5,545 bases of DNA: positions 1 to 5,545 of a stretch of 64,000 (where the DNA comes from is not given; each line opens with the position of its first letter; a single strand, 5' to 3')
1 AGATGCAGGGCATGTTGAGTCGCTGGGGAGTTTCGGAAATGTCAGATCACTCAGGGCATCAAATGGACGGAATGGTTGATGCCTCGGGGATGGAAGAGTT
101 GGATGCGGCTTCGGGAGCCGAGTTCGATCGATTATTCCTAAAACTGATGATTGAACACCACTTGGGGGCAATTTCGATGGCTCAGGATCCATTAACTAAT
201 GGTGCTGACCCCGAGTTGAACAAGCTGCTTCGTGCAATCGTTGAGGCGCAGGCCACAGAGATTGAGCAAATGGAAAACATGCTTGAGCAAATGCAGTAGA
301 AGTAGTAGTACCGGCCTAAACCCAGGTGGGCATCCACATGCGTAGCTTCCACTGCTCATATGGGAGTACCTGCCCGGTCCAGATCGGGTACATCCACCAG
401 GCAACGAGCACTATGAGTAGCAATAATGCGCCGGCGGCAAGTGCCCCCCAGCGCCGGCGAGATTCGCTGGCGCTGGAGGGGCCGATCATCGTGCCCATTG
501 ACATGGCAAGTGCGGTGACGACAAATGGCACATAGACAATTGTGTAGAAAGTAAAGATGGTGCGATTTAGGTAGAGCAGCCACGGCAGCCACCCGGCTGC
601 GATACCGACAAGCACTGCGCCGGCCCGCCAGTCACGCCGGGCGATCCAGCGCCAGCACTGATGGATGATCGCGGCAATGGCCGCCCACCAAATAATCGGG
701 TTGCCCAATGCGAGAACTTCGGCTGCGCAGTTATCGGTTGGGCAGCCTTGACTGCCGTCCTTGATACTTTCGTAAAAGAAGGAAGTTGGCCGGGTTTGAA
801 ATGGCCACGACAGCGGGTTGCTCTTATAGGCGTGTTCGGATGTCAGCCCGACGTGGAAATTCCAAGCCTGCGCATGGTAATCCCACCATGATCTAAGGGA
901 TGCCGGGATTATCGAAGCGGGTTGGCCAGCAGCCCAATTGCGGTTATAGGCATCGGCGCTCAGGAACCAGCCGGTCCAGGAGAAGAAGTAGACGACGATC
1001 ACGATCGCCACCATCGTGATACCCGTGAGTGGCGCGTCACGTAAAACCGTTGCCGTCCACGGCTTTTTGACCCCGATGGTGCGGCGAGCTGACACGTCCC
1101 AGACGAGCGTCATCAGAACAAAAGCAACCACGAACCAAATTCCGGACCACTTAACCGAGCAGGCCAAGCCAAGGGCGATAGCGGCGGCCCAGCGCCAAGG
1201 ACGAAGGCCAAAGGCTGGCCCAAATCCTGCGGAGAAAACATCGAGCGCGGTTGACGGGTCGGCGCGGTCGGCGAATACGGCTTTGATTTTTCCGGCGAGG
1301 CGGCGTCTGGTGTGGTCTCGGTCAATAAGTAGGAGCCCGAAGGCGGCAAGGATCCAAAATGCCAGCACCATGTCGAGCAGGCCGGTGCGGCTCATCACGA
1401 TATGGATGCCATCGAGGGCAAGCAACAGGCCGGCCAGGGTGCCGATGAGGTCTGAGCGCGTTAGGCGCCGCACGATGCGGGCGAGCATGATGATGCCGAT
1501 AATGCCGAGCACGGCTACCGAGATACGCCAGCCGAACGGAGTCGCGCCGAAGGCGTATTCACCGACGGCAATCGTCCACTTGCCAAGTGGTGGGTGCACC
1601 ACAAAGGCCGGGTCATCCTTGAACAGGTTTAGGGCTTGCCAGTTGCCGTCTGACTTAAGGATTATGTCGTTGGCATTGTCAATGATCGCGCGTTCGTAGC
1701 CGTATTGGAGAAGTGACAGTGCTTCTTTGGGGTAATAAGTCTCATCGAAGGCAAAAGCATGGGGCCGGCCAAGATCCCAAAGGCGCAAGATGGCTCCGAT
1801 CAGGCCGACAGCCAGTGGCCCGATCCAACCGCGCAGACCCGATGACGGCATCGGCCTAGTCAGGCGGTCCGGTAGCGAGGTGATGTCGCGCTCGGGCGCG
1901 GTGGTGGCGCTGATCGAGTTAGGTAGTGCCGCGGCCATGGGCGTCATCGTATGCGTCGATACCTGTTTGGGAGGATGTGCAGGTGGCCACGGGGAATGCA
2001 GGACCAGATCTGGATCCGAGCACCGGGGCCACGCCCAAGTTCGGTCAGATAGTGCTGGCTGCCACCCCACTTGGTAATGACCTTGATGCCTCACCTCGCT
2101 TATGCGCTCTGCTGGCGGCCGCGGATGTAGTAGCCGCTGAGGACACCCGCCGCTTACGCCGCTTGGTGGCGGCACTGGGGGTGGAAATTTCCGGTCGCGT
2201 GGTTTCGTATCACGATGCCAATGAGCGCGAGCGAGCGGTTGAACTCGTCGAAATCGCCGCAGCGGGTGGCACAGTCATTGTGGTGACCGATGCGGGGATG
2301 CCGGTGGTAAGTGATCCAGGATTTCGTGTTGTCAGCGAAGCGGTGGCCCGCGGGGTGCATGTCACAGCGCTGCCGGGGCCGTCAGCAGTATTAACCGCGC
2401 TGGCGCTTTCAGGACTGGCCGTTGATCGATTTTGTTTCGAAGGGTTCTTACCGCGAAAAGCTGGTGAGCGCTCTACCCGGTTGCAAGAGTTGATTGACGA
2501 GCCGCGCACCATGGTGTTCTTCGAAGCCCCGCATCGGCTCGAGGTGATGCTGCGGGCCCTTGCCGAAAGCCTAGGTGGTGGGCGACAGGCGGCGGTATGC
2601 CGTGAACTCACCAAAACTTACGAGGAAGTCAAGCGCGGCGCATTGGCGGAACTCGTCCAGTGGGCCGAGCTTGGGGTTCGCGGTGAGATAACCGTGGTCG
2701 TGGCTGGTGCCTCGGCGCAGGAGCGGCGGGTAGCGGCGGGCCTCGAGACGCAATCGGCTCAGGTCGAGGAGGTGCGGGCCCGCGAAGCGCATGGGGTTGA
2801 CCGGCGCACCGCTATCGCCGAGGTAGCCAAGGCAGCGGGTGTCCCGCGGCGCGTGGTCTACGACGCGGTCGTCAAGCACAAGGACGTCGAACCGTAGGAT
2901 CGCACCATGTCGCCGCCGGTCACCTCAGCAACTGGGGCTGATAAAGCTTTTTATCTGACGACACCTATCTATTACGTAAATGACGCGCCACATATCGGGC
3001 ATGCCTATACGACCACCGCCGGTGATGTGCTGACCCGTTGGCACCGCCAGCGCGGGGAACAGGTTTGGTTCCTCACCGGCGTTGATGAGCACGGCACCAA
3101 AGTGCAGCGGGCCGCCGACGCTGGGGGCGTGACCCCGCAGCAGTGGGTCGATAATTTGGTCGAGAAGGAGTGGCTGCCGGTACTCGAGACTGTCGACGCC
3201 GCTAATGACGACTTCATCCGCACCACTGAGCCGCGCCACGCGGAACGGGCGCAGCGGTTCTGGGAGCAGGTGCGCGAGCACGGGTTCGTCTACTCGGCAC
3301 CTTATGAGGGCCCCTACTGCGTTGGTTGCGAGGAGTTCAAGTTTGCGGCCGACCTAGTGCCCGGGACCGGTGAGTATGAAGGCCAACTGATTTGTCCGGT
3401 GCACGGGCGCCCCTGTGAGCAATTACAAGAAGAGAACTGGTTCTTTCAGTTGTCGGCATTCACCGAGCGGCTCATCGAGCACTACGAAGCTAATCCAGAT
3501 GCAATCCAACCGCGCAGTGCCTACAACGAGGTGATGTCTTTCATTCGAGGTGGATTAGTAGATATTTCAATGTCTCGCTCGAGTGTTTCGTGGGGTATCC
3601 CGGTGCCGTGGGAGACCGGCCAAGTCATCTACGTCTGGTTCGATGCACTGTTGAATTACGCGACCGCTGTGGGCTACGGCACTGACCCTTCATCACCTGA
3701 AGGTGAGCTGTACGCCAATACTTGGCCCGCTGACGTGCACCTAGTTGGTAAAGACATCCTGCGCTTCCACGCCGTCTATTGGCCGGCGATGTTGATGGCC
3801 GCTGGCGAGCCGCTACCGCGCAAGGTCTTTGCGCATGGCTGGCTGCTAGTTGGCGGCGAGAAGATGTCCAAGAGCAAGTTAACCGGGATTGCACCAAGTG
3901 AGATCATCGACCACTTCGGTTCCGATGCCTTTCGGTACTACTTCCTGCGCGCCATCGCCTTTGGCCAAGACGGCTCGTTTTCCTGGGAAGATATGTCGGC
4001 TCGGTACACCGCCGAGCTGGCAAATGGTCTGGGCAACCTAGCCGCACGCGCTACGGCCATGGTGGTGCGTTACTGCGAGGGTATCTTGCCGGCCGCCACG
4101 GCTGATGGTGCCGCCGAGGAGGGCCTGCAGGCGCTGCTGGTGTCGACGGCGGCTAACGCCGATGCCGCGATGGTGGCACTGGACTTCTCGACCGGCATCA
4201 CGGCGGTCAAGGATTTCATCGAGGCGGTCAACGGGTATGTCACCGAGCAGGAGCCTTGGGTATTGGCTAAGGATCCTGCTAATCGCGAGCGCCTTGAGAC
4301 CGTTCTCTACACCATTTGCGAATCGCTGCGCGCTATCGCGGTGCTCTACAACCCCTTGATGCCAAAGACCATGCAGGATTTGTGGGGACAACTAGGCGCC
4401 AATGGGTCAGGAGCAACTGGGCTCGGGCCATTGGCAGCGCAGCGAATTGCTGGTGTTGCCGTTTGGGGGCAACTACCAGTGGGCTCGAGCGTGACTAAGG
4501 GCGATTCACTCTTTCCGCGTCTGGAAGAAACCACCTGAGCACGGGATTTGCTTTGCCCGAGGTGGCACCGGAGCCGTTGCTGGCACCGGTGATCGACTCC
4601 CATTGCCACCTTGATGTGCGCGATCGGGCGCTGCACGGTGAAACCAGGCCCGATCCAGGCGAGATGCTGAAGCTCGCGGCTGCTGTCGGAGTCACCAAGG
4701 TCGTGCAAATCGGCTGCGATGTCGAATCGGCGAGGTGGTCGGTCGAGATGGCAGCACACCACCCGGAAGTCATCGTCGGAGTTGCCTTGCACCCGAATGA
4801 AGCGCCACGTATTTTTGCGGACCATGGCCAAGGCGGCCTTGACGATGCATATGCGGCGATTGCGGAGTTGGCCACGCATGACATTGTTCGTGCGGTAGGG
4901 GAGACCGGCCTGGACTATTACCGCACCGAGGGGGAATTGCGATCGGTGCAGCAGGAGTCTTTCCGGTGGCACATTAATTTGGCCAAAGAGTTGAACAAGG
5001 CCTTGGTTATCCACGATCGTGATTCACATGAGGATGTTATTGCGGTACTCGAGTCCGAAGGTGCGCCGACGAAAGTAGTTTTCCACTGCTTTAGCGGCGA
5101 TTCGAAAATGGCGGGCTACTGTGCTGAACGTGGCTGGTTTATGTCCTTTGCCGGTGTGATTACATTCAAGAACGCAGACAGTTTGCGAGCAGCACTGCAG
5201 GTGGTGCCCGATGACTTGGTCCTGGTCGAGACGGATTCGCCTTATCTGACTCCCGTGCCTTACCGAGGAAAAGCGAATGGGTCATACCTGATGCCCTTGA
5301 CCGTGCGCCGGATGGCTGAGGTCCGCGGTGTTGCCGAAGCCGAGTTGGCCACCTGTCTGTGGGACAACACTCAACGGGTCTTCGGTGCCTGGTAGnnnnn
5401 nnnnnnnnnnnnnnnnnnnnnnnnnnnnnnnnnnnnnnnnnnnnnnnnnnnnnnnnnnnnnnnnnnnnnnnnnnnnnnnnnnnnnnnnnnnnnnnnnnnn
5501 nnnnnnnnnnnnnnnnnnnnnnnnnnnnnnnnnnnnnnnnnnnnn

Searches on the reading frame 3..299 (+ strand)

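Call 11: search_protein_families(library=pfam, proteins=[window:3-299:+], max_evalue=0.00001)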
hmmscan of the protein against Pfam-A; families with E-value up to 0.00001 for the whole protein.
window:3-299:+ (98 aa): 2 families
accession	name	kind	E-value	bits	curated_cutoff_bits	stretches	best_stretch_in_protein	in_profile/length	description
PF03713.19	DUF305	-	5.3e-26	92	27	1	1-94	49-151/151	Domain of unknown function (DUF305)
PF13628.12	DUF4142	-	7.5e-08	33.2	27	1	29-92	74-137/138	Domain of unknown function (DUF4142)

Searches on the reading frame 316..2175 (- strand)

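Call 8: search_protein_families(library=pfam, proteins=[window:316-2175:-], max_evalue=0.00001)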
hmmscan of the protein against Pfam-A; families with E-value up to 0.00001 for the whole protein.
window:316-2175:- (619 aa): 3 families
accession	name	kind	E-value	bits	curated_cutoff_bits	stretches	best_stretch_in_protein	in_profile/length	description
PF16192.10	PMT_4TMC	-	6.2e-16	58.9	32.4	1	427-618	2-202/202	C-terminal four TMM region of protein-O-mannosyltransferase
PF02366.24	PMT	-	1.5e-11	44.8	22.7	1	126-282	6-151/245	Dolichyl-phosphate-mannose-protein mannosyltransferase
PF13231.12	PMT_2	-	2.6e-08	34.7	26.1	1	194-283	2-91/160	Dolichyl-phosphate-mannose-protein mannosyltransferase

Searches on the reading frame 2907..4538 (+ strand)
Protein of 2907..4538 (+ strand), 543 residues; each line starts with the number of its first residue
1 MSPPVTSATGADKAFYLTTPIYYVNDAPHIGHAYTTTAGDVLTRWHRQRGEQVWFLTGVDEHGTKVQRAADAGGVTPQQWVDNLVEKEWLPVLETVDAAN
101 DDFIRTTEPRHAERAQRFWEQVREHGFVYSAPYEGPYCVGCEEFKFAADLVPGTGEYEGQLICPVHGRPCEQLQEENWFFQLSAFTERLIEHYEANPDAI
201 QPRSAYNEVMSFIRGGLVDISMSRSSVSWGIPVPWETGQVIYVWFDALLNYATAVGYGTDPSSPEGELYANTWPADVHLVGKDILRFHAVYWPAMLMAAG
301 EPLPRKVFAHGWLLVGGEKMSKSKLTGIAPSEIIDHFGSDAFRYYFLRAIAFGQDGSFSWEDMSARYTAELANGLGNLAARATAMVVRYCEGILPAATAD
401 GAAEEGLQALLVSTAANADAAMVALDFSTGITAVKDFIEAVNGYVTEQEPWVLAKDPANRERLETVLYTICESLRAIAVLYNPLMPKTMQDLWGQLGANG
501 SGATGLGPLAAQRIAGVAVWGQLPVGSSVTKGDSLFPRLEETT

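Call 8: search_protein_families(library=pfam, proteins=[window:2907-4538:+], max_evalue=0.00001)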
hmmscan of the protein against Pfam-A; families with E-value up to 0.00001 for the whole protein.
window:2907-4538:+ (543 aa): 5 families
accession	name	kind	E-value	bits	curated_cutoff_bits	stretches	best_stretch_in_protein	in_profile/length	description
PF09334.17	tRNA-synt_1g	-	1.8e-98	330.3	20.1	1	16-382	2-390/391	tRNA synthetases class I (M)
PF00133.28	tRNA-synt_1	-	3e-25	89.3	22.7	2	9-89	19-100/414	tRNA synthetases class I (I, L, M and V)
PF01406.26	tRNA-synt_1e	-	1.9e-10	41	27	0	24-132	19-125/301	tRNA synthetases class I (C) catalytic domain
PF08264.19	Anticodon_1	-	6.4e-06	26.5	25.1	0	412-501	9-98/148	Anticodon-binding domain of tRNA ligase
PF19303.5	Anticodon_3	-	7e-06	26.4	23.5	0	394-501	1-106/152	Anticodon binding domain of methionyl tRNA ligase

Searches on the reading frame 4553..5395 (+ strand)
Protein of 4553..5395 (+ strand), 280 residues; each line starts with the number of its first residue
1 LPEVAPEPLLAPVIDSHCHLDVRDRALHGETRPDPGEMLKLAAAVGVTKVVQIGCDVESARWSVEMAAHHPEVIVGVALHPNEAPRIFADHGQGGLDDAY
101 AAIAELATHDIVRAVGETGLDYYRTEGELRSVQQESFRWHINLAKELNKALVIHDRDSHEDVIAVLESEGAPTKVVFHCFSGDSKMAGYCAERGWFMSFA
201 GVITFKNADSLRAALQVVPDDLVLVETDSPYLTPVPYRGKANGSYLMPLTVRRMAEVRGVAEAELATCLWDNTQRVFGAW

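Call 8: search_protein_families(library=pfam, proteins=[window:4553-5395:+], max_evalue=0.00001)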
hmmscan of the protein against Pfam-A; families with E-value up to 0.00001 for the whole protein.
window:4553-5395:+ (280 aa): 1 family
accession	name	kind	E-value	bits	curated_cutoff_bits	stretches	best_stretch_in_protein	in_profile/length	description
PF01026.27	TatD_DNase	-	4.1e-73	246.3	27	1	14-278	1-253/253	TatD related DNase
